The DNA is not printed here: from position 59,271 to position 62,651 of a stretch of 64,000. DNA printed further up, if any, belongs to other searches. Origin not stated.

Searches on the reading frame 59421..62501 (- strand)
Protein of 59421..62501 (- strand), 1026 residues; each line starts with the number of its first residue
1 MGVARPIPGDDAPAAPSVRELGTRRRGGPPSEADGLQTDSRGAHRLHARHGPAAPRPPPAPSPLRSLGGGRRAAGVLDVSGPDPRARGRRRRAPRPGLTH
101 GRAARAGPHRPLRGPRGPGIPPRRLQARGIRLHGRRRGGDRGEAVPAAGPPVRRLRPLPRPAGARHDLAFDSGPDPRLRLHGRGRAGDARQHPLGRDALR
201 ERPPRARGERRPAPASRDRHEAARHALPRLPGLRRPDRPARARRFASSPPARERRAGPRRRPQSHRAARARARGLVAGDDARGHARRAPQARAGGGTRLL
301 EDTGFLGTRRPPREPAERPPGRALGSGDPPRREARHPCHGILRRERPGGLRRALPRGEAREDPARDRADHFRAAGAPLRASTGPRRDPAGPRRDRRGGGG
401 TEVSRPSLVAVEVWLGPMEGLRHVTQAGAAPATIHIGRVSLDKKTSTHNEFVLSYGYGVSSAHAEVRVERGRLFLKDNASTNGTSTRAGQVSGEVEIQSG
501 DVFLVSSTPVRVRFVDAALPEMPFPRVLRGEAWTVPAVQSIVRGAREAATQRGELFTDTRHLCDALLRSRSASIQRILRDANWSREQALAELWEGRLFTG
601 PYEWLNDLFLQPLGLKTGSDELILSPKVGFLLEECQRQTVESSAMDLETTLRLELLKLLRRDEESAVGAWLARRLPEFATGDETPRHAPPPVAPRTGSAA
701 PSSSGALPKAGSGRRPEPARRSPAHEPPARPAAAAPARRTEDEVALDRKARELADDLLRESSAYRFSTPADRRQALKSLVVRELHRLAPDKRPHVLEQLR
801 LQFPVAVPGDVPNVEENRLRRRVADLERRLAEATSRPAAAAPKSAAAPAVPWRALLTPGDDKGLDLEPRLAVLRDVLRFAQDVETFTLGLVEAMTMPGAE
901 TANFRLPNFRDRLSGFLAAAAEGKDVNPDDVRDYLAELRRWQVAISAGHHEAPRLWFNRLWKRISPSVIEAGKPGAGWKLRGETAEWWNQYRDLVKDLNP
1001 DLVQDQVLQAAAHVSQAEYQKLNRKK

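Call 19: search_protein_families(library=pfam, proteins=[window:59421-62501:-], max_evalue=0.001)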
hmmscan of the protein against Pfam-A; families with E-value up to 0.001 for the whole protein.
window:59421-62501:- (1026 aa): 2 families
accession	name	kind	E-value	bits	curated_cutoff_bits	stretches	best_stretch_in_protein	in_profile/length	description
PF00498.31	FHA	-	1.1e-07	32.6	20.7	1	436-504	3-65/67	FHA domain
PF04508.17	Pox_A_type_inc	-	0.00048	20.3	21.4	0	817-834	4-21/23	Viral A-type inclusion protein repeat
